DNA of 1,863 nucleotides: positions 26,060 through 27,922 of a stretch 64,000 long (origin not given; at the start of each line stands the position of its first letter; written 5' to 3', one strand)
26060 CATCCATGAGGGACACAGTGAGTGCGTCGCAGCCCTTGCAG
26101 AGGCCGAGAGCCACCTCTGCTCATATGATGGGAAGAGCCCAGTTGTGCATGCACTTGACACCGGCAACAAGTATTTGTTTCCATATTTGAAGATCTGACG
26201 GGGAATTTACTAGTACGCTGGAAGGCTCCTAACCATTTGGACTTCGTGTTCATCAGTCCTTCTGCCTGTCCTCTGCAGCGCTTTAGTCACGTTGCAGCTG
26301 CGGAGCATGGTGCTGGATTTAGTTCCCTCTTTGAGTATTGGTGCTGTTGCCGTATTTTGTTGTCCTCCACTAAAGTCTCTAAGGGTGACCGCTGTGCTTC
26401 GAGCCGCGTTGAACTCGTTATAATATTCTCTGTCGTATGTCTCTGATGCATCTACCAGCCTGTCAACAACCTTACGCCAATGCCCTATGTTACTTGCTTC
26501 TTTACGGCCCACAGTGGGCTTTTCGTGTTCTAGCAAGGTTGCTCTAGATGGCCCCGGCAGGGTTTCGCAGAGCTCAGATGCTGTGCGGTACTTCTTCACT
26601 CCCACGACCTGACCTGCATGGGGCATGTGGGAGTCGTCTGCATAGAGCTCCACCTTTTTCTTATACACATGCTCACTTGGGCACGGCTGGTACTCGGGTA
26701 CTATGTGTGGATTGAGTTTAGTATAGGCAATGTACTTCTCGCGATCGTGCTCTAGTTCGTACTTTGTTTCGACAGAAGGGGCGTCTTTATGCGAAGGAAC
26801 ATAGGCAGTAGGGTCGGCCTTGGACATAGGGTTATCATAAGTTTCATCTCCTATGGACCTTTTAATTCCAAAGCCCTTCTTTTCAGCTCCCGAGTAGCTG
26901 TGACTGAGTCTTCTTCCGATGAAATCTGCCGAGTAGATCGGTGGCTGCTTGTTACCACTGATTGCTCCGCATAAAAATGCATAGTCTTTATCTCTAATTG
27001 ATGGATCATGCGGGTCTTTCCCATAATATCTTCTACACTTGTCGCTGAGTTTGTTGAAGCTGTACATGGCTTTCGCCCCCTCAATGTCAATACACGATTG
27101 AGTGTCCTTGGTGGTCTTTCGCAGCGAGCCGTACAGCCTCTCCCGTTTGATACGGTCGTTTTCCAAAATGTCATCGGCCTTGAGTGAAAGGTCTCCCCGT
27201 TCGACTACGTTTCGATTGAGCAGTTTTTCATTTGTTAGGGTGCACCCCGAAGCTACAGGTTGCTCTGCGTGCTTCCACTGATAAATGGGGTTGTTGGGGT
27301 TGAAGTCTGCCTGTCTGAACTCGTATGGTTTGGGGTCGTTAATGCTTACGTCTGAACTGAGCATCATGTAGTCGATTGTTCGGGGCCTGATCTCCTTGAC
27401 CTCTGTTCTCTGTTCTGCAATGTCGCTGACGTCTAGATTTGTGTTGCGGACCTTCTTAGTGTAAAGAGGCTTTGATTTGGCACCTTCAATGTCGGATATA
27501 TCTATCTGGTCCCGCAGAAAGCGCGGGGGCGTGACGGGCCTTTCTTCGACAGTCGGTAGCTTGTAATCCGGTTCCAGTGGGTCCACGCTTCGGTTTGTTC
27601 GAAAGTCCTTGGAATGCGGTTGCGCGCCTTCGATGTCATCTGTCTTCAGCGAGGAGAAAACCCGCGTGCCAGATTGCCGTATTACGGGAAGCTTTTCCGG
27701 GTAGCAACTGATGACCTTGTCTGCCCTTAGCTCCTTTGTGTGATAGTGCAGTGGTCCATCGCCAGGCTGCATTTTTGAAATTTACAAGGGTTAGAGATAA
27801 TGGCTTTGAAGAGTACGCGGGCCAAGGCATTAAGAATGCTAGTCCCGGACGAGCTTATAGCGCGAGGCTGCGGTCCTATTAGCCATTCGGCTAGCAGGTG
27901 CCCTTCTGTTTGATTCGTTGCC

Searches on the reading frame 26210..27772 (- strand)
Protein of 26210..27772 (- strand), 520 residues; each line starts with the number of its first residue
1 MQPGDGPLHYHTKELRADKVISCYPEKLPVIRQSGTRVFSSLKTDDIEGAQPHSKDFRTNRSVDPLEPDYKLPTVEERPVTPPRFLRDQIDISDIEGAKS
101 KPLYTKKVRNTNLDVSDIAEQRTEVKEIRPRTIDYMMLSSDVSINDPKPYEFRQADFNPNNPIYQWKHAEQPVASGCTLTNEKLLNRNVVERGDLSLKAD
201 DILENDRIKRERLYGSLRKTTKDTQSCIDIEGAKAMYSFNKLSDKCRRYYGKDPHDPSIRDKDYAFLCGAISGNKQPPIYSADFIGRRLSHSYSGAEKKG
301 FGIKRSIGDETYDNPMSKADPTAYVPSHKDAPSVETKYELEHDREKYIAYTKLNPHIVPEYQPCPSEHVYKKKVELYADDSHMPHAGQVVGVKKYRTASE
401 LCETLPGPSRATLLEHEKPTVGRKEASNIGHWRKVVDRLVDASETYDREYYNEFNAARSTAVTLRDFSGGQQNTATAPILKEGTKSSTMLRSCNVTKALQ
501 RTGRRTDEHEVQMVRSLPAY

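Call 6: search_protein_families(library=pfam, proteins=[window:26210-27772:-], max_evalue=0.01)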
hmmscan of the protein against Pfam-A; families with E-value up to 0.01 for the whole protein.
window:26210-27772:- (520 aa): 0 families

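Call 33: find_homologous_proteins(query=window:26210-27772:-, max_evalue=0.001)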
Query window:26210-27772:- (520 aa): 26 proteins with E <= 0.001 among 6288 candidates.
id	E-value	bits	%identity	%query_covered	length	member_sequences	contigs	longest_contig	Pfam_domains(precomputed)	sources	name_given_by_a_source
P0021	0.0e+0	1191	100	100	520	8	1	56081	-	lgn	-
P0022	0.0e+0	1064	87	100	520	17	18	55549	-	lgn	-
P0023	3.9e-297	1004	82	100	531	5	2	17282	-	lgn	-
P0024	8.5e-116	406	48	83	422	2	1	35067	-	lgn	-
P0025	8.4e-80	287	36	99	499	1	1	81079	-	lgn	-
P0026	9.7e-70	254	36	92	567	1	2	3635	-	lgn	-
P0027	1.8e-16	78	42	20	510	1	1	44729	-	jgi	jgi:hypothetical protein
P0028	1.6e-14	72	49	15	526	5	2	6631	-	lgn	-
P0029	4.4e-14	70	47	18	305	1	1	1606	-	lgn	-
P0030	2.3e-13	68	54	15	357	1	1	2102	-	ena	-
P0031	6.8e-13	66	34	31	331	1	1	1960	-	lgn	-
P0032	1.6e-12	65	42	23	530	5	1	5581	-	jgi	-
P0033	3.6e-12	64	46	17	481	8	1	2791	-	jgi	jgi:hypothetical protein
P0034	2.2e-11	61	50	15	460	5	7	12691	-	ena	-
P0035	7.7e-11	60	51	14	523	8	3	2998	-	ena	-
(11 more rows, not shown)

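Call 34: find_encoding_contigs(protein=P0024, flank=10000, max_places=2)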
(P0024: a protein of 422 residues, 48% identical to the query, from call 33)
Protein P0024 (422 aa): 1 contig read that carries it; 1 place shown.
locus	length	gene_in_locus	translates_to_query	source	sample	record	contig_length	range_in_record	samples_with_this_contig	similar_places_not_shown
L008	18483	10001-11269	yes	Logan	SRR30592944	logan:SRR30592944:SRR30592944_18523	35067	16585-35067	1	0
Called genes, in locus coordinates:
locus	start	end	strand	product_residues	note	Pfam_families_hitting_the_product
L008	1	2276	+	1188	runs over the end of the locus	-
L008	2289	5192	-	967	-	-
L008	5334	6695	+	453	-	PF01896:DNA_primase_S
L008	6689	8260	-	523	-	PF00069:Pkinase, PF07714:PK_Tyr_Ser-Thr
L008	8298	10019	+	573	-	PF13499:EF-hand_7 (faint), PF17958:EF-hand_13 (faint)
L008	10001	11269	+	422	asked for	-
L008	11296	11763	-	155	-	-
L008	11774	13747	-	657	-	PF13637:Ank_4 (faint), PF00023:Ank (faint), PF13857:Ank_5 (faint), PF12796:Ank_2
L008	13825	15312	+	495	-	-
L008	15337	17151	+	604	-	PF12796:Ank_2 (weak), PF13637:Ank_4 (faint), PF00023:Ank (faint), PF13606:Ank_3 (faint), PF12796:Ank_2, PF13857:Ank_5 (weak)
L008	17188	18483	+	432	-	?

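Call 35: find_encoding_contigs(protein=P0025, flank=10000, max_places=2)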
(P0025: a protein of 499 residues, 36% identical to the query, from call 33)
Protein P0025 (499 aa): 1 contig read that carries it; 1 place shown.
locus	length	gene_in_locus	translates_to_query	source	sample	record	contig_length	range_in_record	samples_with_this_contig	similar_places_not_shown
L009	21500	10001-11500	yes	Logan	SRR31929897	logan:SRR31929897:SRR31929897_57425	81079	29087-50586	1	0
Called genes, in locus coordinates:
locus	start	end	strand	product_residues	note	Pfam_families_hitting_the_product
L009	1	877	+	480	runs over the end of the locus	PF13499:EF-hand_7 (faint), PF13405:EF-hand_6 (faint)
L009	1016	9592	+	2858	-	-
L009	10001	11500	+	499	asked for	-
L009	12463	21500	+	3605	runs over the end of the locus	-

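Call 53: list_cluster_members(proteins=[L002:6063-7931:+, L002:10135-11694:-, L005:1998-3896:+, L005:6122-7681:-, L006:210-2090:+, L008:15337-17148:+, L008:5334-6692:+, P0003, P0004, P0005])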
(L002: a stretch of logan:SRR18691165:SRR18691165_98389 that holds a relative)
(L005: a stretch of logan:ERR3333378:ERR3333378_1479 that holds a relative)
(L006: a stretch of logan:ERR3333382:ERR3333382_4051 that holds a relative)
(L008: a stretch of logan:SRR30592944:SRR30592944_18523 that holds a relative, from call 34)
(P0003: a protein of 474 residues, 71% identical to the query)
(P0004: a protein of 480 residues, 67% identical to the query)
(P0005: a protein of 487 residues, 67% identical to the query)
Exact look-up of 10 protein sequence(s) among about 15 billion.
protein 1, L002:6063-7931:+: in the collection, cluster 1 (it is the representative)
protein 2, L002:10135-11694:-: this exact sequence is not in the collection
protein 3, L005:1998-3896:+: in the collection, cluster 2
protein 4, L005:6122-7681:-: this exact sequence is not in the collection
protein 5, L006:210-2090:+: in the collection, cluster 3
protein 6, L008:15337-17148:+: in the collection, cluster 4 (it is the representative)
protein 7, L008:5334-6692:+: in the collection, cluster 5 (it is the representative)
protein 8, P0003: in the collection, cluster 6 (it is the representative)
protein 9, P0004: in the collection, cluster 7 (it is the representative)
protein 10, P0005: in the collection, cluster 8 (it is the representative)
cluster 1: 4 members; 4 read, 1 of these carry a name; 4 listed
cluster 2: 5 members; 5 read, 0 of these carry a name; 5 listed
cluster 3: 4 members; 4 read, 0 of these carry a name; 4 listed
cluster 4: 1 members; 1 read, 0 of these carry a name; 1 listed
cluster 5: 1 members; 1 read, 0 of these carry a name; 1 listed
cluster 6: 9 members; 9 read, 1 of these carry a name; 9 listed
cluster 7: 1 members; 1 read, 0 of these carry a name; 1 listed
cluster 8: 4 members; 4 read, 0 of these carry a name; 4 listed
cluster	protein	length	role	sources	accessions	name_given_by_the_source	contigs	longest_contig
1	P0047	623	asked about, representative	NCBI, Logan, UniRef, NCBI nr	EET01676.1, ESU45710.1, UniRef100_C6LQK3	Ankyrin repeat protein [Giardia duodenalis] | Protein 21.1 n=2 Tax=Giardia intestinalis TaxID=5741 RepID=C6LQK3_GIAIB | Protein 21.1 [Giardia intestinalis ATCC 50581]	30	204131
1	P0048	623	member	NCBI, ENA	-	-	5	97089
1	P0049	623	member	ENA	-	-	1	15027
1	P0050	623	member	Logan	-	-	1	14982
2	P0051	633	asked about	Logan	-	-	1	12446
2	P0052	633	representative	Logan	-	-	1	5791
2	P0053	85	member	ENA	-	-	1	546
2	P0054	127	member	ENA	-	-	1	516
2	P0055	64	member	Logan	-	-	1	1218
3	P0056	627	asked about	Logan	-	-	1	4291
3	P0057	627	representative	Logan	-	-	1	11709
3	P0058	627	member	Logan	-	-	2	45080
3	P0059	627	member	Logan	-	-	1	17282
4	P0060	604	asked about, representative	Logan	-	-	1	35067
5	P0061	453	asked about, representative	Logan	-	-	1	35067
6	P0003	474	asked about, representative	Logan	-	-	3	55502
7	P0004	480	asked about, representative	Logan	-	-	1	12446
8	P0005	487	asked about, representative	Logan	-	-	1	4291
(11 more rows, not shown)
